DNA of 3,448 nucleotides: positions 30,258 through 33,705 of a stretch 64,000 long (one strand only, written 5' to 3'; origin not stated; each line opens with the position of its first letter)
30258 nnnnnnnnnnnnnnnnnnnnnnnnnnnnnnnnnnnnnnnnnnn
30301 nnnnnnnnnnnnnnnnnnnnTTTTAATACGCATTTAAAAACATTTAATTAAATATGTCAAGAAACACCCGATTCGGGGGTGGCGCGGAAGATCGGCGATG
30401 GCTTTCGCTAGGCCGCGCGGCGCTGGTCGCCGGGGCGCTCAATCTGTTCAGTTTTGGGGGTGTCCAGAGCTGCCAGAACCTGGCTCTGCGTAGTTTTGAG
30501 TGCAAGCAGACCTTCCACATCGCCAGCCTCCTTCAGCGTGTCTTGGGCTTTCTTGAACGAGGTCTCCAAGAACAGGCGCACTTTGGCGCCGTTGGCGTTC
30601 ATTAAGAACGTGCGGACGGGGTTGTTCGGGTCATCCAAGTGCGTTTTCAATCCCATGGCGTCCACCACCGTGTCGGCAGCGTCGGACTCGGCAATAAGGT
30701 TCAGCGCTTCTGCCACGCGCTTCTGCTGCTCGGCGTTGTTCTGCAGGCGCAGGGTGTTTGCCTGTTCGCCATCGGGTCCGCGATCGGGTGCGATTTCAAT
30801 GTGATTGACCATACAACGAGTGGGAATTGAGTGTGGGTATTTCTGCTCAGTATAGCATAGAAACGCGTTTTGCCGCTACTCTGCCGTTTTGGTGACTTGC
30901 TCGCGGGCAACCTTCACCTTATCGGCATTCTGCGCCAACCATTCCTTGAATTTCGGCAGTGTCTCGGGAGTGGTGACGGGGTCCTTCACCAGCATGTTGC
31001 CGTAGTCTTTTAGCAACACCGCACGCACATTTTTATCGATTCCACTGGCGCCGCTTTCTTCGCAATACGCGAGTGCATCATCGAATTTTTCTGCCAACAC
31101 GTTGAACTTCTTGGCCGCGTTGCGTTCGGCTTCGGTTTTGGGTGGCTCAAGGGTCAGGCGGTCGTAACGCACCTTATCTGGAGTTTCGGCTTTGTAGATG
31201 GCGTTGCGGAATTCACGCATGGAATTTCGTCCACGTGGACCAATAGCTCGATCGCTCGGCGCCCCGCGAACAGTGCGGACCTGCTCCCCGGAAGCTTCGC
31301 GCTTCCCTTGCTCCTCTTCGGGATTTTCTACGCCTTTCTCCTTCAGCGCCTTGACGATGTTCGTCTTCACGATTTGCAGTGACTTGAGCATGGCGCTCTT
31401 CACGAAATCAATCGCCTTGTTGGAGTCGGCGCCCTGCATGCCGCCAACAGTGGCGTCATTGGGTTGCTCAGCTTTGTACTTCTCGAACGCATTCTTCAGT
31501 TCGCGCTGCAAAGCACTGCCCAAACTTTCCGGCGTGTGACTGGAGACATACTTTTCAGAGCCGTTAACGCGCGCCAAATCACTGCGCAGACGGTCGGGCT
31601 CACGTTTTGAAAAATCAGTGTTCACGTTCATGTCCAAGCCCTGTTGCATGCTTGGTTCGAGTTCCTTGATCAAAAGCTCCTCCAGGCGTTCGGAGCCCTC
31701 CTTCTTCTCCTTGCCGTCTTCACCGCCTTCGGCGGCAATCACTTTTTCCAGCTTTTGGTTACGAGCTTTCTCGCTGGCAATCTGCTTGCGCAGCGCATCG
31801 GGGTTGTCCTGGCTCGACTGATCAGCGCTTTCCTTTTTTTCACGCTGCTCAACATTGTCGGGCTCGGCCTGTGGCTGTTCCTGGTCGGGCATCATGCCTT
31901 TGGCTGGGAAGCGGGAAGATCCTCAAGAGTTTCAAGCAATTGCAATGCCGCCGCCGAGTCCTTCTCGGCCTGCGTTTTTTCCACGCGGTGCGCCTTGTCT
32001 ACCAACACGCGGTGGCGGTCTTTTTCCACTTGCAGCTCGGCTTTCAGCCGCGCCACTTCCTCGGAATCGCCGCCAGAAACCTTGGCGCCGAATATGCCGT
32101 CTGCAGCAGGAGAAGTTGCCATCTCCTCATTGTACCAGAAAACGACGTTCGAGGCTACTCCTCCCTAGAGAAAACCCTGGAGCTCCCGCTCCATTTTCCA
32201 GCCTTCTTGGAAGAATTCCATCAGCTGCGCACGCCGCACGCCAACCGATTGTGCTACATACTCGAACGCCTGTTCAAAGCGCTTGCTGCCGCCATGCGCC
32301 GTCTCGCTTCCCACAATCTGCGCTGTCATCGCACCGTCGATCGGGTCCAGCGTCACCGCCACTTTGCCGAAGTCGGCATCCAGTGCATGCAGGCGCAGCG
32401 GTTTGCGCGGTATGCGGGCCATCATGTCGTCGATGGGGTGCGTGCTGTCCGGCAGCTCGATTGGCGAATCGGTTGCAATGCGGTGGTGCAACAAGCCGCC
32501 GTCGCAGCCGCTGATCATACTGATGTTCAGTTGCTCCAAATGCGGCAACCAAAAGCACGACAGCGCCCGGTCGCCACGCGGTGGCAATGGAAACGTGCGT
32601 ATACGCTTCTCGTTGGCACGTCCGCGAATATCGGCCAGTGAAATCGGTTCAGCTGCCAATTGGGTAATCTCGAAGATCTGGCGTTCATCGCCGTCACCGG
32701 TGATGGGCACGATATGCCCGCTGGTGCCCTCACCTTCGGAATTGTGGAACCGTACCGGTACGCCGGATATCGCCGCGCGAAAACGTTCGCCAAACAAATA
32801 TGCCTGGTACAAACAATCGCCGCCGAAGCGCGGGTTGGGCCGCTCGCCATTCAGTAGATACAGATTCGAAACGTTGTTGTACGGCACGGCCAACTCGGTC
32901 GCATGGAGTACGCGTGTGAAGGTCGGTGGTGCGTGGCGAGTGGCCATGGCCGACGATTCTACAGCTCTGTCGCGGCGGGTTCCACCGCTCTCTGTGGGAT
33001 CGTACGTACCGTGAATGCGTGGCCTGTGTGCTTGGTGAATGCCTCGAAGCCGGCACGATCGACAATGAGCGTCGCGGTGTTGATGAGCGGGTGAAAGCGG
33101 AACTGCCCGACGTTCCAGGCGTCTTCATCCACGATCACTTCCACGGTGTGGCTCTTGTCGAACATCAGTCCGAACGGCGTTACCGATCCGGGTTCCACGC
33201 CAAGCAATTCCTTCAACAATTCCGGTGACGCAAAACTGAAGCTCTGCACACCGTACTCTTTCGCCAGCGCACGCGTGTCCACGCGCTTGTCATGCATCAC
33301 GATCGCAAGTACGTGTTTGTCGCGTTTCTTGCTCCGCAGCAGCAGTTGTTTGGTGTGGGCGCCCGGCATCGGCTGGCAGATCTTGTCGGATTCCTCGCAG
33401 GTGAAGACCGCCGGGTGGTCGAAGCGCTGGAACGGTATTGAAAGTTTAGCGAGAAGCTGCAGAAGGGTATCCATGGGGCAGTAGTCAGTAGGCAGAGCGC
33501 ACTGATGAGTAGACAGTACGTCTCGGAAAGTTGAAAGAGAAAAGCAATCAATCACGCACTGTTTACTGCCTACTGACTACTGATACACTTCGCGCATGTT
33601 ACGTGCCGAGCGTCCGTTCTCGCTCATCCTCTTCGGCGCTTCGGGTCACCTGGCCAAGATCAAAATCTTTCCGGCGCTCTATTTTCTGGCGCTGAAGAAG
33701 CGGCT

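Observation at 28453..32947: Seven-gene orphan cluster built around two paralogous NAT/transglutaminase-fold Cys-His proteins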

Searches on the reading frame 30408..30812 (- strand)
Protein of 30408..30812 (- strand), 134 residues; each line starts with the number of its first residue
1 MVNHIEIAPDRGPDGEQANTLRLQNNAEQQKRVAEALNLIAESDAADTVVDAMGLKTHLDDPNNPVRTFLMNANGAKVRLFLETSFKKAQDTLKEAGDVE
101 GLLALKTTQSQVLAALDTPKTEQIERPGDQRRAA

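Call 3: search_protein_families(library=pfam, proteins=[window:30408-30812:-], max_evalue=1)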
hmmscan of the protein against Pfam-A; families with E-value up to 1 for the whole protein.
window:30408-30812:- (134 aa): 0 families

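Call 11: search_protein_families(library=ncbifam, proteins=[window:30408-30812:-], max_evalue=1)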
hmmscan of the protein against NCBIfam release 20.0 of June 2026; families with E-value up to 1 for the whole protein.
window:30408-30812:- (134 aa): 0 families

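Call 12: search_protein_families(library=padloc, proteins=[window:30408-30812:-], max_evalue=1)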
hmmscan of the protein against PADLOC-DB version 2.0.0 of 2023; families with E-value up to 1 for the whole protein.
window:30408-30812:- (134 aa): 0 families

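Call 65: search_solved_structures(query=A5, max_evalue=10)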
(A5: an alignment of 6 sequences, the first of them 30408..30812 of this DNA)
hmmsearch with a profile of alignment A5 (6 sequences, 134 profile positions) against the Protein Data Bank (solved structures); distinct sequences matched with E-value up to 10: 5.
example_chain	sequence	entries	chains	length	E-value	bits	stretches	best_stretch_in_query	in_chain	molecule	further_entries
8s6p_A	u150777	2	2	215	1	12.8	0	48-91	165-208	TRP_18 F116W (R0) | TRP_18 F116W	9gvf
9raq_A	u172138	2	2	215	1.5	12.2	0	48-91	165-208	TRP_F43W/E39L | [(sulfaNHC)Au].TRP_F43W/E39L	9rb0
9h10_A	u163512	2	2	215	1.8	12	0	48-91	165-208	[(sulfaNHC)Au].TRP_18 | Tandem-repeat protein (TRP)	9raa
9rar_A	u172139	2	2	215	2.5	11.5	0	48-91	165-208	TRP_F43W | [(sulfaNHC)Au].TRP_F43W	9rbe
9h3c_A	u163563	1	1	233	3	11.3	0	48-90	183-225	De novo designed tandem repeat protein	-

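Call 66: search_protein_families(library=phrogs, proteins=[window:30408-30812:-], max_evalue=0.1)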
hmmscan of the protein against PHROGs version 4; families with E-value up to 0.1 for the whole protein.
window:30408-30812:- (134 aa): 0 families

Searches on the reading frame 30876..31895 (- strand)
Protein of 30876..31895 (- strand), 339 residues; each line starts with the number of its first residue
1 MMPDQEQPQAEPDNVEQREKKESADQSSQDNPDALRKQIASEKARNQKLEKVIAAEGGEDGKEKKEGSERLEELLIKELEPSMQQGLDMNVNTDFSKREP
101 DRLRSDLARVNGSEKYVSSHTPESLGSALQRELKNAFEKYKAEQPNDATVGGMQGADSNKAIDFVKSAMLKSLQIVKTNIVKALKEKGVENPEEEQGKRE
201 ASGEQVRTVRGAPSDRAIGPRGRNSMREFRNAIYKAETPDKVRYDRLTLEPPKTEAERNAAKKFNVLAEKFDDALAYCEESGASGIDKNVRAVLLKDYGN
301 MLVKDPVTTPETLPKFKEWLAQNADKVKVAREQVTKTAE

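Call 3: search_protein_families(library=pfam, proteins=[window:30876-31895:-], max_evalue=1)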
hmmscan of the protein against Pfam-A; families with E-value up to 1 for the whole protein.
window:30876-31895:- (339 aa): 2 families
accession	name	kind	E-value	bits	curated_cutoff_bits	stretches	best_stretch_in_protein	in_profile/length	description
PF22266.2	DUF6953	-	0.0097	16.5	27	0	267-295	28-56/74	Family of unknown function (DUF6953)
PF10691.14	DUF2497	-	0.82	10.6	27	0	41-90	8-57/75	Protein of unknown function (DUF2497)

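Call 11: search_protein_families(library=ncbifam, proteins=[window:30876-31895:-], max_evalue=1)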
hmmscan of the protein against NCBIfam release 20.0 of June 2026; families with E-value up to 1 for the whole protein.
window:30876-31895:- (339 aa): 1 family
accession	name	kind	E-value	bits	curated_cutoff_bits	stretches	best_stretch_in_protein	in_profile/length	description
NF010753.0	PRK14156.1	equivalog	0.092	12.6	172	1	131-193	68-130/180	nucleotide exchange factor GrpE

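Call 12: search_protein_families(library=padloc, proteins=[window:30876-31895:-], max_evalue=1)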
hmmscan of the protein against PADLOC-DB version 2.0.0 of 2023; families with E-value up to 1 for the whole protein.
window:30876-31895:- (339 aa): 1 family
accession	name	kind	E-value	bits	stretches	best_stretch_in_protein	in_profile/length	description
PDLC02756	PbeC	-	0.042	10.8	1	16-150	221-358/643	PbeC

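Call 64: search_solved_structures(query=A4, max_evalue=1)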
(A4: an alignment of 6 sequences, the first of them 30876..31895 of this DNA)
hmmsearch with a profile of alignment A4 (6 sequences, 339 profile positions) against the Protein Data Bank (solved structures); distinct sequences matched with E-value up to 1: 4.
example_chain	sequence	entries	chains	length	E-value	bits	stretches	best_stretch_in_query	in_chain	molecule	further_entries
5i9f_A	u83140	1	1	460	3.9e-05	26.5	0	224-270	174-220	pentatricopeptide repeat protein dPPR-U10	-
5i9h_A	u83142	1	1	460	8.7e-05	25.3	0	224-270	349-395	pentatricopeptide repeat protein dPPR-U8G2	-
5i9g_C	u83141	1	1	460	0.0003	23.6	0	224-270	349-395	pentatricopeptide repeat protein dPPR-U8C2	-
5i9d_A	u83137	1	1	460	0.0004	23.1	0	224-270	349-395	pentatricopeptide repeat protein dPPR-U8A2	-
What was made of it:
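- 30876..31895 (-): p339, a Glu/Lys-rich soluble protein (12% Glu, 11% Lys). Its start overlaps the p76 stop (ATGA). Function unknown. No credible family or PDB hit (calls 3, 11, 12, 64).
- Tried and rejected: I judged that a composition or repeat artefact (call 64).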

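Call 66: search_protein_families(library=phrogs, proteins=[window:30876-31895:-], max_evalue=0.1)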
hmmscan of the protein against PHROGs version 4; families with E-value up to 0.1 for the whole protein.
window:30876-31895:- (339 aa): 1 family
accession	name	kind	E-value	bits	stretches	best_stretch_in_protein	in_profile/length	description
phrog_7813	-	unknown function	0.08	14.2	0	19-54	10-44/151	-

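Call 77: find_related_loci(query=A4, collection=metagenome_contigs, flank=7000)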
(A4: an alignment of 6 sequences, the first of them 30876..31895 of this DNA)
Query A4 (339 aa) in metagenome_contigs; peptide patterns used: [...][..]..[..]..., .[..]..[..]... (x = any residue, [..] = any of these).
600 stretches matched a pattern, but none encodes a relative of the query by tblastn (E <= 1e-3).

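Call 85: find_related_loci(query=A4, collection=viral_contigs, flank=5000)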
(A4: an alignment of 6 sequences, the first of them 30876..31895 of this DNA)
Query A4 (339 aa) in viral_contigs; peptide patterns used: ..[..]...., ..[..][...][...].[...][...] (x = any residue, [..] = any of these).
245 stretches matched a pattern, but none encodes a relative of the query by tblastn (E <= 1e-3).

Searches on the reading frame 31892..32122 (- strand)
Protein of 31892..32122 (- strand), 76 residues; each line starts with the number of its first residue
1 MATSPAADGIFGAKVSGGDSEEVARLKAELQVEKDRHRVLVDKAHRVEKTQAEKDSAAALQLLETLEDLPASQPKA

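Call 3: search_protein_families(library=pfam, proteins=[window:31892-32122:-], max_evalue=1)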
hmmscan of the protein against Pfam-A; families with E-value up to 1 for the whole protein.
window:31892-32122:- (76 aa): 1 family
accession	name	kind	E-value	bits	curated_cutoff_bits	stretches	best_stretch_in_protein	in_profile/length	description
PF14389.11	Lzipper-MIP1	-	0.027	15.3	32.2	1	21-53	11-44/84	Leucine-zipper of ternary complex factor MIP1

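Call 11: search_protein_families(library=ncbifam, proteins=[window:31892-32122:-], max_evalue=1)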
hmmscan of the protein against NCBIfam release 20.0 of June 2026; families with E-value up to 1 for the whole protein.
window:31892-32122:- (76 aa): 0 families

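Call 12: search_protein_families(library=padloc, proteins=[window:31892-32122:-], max_evalue=1)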
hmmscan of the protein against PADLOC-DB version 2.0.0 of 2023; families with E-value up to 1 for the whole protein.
window:31892-32122:- (76 aa): 0 families

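Call 66: search_protein_families(library=phrogs, proteins=[window:31892-32122:-], max_evalue=0.1)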
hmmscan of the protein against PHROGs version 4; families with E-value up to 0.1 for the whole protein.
window:31892-32122:- (76 aa): 1 family
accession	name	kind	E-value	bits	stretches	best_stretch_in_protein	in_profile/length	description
phrog_5975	-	unknown function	0.083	13.6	0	19-53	87-121/182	-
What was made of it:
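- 31892..32122 (-): p76, a small Ala/Glu/Lys-rich protein that is probably helical, with the invariant motif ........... Function unknown. No family hits (calls 3, 11, 12, 66).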

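Call 90: list_cluster_members(proteins=[window:31892-32122:-, window:30876-31895:-, window:30408-30812:-, window:28453-29481:-, window:29478-30320:-, window:32165-32947:-])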
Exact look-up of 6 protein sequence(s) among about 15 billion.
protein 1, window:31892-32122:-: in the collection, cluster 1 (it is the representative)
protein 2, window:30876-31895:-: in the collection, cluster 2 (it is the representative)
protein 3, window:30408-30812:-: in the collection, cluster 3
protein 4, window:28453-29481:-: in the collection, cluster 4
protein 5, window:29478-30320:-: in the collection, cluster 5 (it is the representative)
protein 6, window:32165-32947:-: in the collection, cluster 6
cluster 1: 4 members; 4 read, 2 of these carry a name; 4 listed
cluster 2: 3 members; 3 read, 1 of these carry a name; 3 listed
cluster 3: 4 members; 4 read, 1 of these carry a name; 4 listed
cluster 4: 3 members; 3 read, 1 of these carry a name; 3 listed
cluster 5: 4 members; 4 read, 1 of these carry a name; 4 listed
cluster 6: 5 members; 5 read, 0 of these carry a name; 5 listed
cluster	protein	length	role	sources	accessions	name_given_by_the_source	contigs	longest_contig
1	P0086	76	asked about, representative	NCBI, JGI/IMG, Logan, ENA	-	hypothetical protein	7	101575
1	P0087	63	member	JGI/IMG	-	hypothetical protein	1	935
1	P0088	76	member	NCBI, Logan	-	-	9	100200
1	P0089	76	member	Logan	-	-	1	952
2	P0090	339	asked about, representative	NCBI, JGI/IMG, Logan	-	hypothetical protein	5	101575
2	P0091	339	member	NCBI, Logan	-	-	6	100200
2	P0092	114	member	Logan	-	-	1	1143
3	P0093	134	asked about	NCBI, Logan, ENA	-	-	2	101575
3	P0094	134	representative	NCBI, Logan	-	-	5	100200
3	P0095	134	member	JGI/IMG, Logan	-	hypothetical protein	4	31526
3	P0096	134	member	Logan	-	-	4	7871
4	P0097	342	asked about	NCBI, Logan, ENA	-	-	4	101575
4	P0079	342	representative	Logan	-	-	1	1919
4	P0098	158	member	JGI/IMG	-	uncharacterized protein (DUF2249 family)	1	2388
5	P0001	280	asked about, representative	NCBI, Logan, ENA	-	-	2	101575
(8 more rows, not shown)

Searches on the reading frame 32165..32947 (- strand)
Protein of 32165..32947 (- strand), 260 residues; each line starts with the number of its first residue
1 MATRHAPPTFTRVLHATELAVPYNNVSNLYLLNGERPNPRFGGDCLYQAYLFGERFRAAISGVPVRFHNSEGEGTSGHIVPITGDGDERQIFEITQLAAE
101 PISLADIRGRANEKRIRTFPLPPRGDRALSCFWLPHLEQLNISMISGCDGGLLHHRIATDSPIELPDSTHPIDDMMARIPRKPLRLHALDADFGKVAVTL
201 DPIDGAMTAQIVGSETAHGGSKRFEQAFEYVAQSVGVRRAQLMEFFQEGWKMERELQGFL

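Call 3: search_protein_families(library=pfam, proteins=[window:32165-32947:-], max_evalue=1)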
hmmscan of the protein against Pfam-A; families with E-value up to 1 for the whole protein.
window:32165-32947:- (260 aa): 0 families

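Call 7: find_homologous_proteins(query=window:32165-32947:-, max_evalue=0.001)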
Query window:32165-32947:- (260 aa): 6 proteins with E <= 0.001 among 1196 candidates.
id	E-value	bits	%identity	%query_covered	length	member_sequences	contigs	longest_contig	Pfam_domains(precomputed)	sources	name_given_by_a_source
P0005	2.4e-169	580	96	100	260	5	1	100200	-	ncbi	-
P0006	5.3e-140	484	79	100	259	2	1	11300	-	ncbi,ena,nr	ncbi:MAG TPA: hypothetical protein PKV72_00945 [Candidatus Peribacteria bacterium]|nr:hypothetical p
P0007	2.8e-111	389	67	96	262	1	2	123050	-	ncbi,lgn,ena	-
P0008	1.3e-99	351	60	95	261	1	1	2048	-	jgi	jgi:hypothetical protein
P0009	1.7e-89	318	57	96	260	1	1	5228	-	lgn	-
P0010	3.4e-84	301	55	96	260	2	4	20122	-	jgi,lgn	jgi:hypothetical protein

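Call 11: search_protein_families(library=ncbifam, proteins=[window:32165-32947:-], max_evalue=1)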
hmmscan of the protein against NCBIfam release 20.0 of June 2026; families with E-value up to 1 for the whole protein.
window:32165-32947:- (260 aa): 0 families

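Call 12: search_protein_families(library=padloc, proteins=[window:32165-32947:-], max_evalue=1)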
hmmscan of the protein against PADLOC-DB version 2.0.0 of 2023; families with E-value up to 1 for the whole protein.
window:32165-32947:- (260 aa): 0 families

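Call 18: find_encoding_contigs(protein=P0010, flank=10000, max_places=4)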
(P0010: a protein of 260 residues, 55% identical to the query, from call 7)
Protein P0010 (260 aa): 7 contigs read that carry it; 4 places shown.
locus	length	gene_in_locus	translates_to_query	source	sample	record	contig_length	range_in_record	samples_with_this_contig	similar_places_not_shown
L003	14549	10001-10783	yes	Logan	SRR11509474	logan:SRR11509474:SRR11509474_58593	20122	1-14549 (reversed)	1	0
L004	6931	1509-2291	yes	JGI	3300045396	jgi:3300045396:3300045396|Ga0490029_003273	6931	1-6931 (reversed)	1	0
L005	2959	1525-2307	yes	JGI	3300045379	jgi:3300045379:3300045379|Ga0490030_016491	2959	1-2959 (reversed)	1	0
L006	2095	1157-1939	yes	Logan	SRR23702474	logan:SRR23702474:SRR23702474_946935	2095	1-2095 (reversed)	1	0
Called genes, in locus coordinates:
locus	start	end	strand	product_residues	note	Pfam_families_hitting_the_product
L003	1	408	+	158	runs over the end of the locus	PF00436:SSB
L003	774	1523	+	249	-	-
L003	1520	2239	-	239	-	PF02578:Cu-oxidase_4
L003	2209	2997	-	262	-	PF01256:Carb_kinase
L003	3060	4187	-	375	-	PF13439:Glyco_transf_4 (weak), PF00534:Glycos_transf_1, PF13692:Glyco_trans_1_4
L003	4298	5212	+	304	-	-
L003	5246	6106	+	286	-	PF00768:Peptidase_S11, PF13354:Beta-lactamase2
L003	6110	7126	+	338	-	PF01476:LysM (weak), PF23446:LysM1_NFP_LYK (faint), PF01476:LysM, PF01551:Peptidase_M23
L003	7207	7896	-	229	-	PF01182:Glucosamine_iso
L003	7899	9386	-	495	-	PF00479:G6PD_N, PF02781:G6PD_C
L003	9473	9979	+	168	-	PF04073:tRNA_edit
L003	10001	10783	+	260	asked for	-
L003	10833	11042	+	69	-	-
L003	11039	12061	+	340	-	-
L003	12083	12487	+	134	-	-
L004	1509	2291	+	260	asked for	-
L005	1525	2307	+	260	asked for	-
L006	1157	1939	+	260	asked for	-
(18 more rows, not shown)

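Call 19: find_encoding_contigs(protein=P0006, flank=10000, max_places=2)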
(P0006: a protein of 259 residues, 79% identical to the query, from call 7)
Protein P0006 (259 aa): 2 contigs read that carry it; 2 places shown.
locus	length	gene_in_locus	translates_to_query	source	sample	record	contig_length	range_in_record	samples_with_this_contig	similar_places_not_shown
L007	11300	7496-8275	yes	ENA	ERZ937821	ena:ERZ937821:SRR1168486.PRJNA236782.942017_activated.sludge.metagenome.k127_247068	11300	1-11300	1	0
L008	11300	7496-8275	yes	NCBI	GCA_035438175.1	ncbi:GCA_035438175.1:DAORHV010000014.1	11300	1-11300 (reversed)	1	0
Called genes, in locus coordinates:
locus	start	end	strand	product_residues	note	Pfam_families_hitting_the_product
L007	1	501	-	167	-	?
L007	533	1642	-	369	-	PF13439:Glyco_transf_4, PF20706:GT4-conflict (faint), PF00534:Glycos_transf_1, PF13692:Glyco_trans_1_4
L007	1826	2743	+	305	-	-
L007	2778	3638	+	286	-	PF00768:Peptidase_S11, PF13354:Beta-lactamase2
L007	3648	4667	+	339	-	PF01476:LysM (weak), PF23446:LysM1_NFP_LYK (faint), PF01476:LysM, PF01551:Peptidase_M23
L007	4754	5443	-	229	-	PF01182:Glucosamine_iso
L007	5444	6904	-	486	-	PF00479:G6PD_N, PF02781:G6PD_C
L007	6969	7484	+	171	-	PF04073:tRNA_edit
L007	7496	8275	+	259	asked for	-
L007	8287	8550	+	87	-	-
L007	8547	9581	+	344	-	-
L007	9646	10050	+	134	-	-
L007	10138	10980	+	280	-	-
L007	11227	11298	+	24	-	?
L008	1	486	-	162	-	PF01256:Carb_kinase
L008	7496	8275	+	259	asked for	-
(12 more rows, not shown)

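Call 66: search_protein_families(library=phrogs, proteins=[window:32165-32947:-], max_evalue=0.1)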
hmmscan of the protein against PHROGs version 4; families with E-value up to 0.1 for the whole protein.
window:32165-32947:- (260 aa): 0 families

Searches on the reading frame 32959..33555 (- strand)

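Call 3: search_protein_families(library=pfam, proteins=[window:32959-33555:-], max_evalue=1)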
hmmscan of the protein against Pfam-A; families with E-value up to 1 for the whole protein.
window:32959-33555:- (198 aa): 1 family
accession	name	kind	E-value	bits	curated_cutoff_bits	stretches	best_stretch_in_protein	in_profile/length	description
PF04073.20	tRNA_edit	-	6.2e-27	94.6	25.5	1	47-168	1-118/123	Aminoacyl-tRNA editing domain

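Call 81: search_protein_families(library=ncbifam, proteins=[window:32959-33468:-], max_evalue=0.001)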
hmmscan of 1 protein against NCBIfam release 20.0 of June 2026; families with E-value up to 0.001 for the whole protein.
window:32959-33468:- (169 aa): 2 families
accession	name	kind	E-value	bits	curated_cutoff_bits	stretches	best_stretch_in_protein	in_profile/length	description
TIGR00011.1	YbaK_EbsC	equivalog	1.5e-07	31.3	153.25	1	39-120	43-119/152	Cys-tRNA(Pro) deacylase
NF006625.0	PRK09194.1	equivalog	1.4e-05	24.2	558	1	14-123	250-353/559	proline--tRNA ligase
